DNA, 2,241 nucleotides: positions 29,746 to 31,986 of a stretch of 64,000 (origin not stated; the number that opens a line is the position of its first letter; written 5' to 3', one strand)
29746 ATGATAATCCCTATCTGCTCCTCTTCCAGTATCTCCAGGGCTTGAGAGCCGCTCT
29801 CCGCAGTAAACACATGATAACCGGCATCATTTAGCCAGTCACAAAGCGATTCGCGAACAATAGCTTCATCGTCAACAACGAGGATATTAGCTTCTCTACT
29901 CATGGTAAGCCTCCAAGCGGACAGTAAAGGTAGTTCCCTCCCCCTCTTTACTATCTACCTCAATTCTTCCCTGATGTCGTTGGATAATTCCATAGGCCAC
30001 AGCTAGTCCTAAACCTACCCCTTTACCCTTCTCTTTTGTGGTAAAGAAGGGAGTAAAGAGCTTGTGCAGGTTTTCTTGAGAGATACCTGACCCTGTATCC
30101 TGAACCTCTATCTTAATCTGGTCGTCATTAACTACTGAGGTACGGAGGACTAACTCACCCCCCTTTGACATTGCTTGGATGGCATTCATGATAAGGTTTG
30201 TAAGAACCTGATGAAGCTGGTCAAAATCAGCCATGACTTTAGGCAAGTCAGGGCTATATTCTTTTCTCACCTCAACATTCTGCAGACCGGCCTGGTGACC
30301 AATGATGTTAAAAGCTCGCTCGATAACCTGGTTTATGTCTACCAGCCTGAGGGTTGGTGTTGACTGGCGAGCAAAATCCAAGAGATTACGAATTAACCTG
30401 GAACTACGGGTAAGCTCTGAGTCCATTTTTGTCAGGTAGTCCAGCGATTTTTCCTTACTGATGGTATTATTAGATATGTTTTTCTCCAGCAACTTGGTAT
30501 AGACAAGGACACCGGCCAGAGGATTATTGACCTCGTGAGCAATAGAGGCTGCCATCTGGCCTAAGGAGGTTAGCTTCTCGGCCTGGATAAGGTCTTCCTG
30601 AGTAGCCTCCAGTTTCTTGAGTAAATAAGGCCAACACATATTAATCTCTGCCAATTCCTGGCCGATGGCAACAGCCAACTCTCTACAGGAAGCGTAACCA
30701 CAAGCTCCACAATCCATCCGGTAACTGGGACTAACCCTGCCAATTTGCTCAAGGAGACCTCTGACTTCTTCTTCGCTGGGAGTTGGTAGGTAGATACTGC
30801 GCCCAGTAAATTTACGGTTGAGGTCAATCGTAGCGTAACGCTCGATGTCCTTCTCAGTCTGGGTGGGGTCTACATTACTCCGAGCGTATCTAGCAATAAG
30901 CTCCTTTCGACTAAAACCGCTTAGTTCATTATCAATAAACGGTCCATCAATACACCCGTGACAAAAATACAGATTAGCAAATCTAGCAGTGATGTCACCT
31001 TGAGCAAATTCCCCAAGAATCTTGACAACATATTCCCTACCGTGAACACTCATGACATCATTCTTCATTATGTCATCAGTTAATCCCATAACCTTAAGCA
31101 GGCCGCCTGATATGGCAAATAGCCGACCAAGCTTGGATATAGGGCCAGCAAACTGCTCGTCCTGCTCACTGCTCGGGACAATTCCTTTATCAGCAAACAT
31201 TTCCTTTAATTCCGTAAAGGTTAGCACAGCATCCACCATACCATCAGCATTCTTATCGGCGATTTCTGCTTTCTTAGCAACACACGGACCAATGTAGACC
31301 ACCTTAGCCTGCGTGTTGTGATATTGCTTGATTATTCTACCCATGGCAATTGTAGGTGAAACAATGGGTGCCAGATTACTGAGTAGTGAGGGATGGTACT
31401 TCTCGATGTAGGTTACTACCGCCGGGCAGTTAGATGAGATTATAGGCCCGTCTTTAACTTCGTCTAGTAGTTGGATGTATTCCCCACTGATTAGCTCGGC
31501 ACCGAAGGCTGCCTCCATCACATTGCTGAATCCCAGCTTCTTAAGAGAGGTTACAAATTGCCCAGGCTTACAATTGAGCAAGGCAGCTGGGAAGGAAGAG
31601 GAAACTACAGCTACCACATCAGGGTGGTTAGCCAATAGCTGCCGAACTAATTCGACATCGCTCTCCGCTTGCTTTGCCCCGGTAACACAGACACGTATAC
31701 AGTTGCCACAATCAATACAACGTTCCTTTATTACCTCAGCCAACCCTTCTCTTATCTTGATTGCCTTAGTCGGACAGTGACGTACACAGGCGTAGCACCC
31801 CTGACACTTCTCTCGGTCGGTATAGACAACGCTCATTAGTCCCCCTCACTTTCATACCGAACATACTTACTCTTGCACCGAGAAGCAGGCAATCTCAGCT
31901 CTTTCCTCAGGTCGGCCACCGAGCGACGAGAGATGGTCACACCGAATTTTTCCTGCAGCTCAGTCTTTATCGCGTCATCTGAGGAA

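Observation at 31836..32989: Short sigma-54 paralog co-operonic with its own kinase and activator, expressed from a near-leaderless promoter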

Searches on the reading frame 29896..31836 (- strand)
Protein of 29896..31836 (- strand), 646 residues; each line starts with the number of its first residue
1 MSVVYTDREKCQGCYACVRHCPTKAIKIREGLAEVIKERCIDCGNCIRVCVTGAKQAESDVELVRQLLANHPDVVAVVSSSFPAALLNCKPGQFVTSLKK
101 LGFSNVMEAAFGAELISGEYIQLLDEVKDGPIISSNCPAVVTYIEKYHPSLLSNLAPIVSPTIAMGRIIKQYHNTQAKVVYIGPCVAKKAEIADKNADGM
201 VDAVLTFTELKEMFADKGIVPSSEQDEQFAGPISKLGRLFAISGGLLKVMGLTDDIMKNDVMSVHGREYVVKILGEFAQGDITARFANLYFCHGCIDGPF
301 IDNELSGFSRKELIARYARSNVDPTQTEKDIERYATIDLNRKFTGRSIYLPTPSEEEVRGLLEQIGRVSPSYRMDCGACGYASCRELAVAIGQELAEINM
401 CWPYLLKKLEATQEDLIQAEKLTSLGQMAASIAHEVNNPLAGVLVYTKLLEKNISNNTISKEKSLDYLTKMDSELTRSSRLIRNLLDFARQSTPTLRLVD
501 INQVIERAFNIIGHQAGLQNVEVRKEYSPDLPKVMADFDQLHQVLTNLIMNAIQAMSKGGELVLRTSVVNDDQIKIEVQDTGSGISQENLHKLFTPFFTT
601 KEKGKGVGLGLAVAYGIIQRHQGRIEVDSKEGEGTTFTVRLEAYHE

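Call 3: search_protein_families(library=pfam, proteins=[window:29896-31836:-], max_evalue=0.01)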
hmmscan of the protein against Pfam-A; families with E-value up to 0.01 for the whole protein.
window:29896-31836:- (646 aa): 20 families
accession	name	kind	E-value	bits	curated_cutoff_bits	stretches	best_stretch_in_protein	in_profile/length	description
PF02906.19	Fe_hyd_lg_C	-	6.9e-50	170.4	22.1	1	73-299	10-245/245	Iron only hydrogenase large subunit, C-terminal domain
PF02518.31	HATPase_c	-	1.4e-28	100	26.4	1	537-643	2-109/111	Histidine kinase-, DNA gyrase B-, and HSP90-like ATPase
PF00512.31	HisKA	-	2.8e-13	50.1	26.9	1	425-491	2-63/66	His Kinase A (phospho-acceptor) domain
PF00037.32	Fer4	-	2.5e-09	37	21.1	2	5-27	2-24/24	4Fe-4S binding domain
PF04060.18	FeS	-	2e-08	34.3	23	1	374-402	4-32/33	Putative Fe-S cluster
PF13237.11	Fer4_10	-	2.3e-08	34.3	25.5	1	4-50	2-52/53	4Fe-4S dicluster domain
PF12837.12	Fer4_6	-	1.1e-07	31.8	25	2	3-26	1-24/24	4Fe-4S binding domain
PF12838.12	Fer4_7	-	2.1e-07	31.8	27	1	10-54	1-52/52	4Fe-4S dicluster domain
PF13187.11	Fer4_9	-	6.4e-06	26.5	27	1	10-53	1-50/52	4Fe-4S dicluster domain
PF14501.12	HATPase_c_5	-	1.5e-05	25.2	22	1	541-633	6-94/102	GHKL domain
PF13746.11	Fer4_18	-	7.5e-05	23.3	27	1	8-64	58-109/114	4Fe-4S dicluster domain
PF12797.12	Fer4_2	-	8.8e-05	22.7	24.5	1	4-23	3-22/22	4Fe-4S binding domain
PF13484.11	Fer4_16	-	0.0001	23.4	30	0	10-29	1-20/66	4Fe-4S double cluster binding domain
PF13589.12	HATPase_c_3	-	0.00015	22.2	25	1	541-602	3-62/137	Histidine kinase-, DNA gyrase B-, and HSP90-like ATPase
PF25160.1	LdpA_Fe-S-bd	-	0.00031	20.9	27.6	1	16-54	8-42/49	LdpA Fe-S cluster-binding domain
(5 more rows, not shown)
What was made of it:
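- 29896..31836 (-): Sensor histidine kinase: 2x[4Fe-4S] + [FeFe]-hydrogenase H-domain-like + FeS + HisKA + HATPase. Its start overlaps the sigma stop by 1 nt. Call 3 (Fe_hyd_lg_C E=7e-50, HisKA, HATPase_c).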

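Call 4: search_protein_families(library=ncbifam, proteins=[window:29896-31836:-], max_evalue=0.01)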
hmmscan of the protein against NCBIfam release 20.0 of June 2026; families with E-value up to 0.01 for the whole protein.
window:29896-31836:- (646 aa): 149 families (the best 25 are shown)
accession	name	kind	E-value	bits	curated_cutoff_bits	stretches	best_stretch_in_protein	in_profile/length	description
NF008468.0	PRK11360.1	equivalog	2e-68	231.3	646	1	410-643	381-608/616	two-component system sensor histidine kinase AtoS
NF007688.0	PRK10364.1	equivalog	1.9e-55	188.4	479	1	413-641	228-449/460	two-component system sensor histidine kinase ZraS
TIGR04105.1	FeFe_hydrog_B1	subfamily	3.1e-55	187.7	450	1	17-300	166-457/462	monomeric [FeFe] hydrogenase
NF038348.1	T2SS_HK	subfamily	1.2e-48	166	450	2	477-641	410-571/574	histidine kinase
NF052574.1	HisKinEspCMyxo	equivalog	6.3e-48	163.5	1200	1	413-643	405-637/785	serine histidine kinase EspC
NF046020.1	HisKinCckABruc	equivalog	2.4e-47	161.4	1000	1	412-644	467-708/868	cell cycle histidine kinase CckA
NF053867.1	SprKinKinDBac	equivalog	8.2e-42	143.3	775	1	404-643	265-497/500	sporulation kinase KinD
NF010411.0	PRK13837.1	equivalog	9e-42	143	647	1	411-641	436-673/828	two-component system VirA-like sensor kinase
NF041777.1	sens_FixL_Rhizob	equivalog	4.6e-41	141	850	1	408-643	245-481/485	sensor protein FixL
NF046026.1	HisKinCckACaul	equivalog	3e-40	138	1000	1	412-643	289-532/678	cell cycle histidine kinase CckA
NF010076.0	PRK13557.1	subfamily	2e-39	135.5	631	1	412-641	150-392/540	histidine kinase famiy protein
NF047466.1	hybrid_RR_LvrB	exception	3e-39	135.3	500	1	413-642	140-375/377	hybrid histidine kinase/response regulator LvrB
NF052573.1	HisKinEspAMyxo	equivalog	1.3e-38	132.6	1400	1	410-644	369-612/755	serine histidine kinase EspA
NF047794.1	HisKinPtgB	equivalog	1e-34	119.9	1000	1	407-629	424-641/656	two-component system sensor histidine kinase PgtB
NF047497.1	HK_LIC_12097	equivalog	1e-34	119.8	500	1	411-641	136-364/367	LIC_12097 family sensor histidine kinase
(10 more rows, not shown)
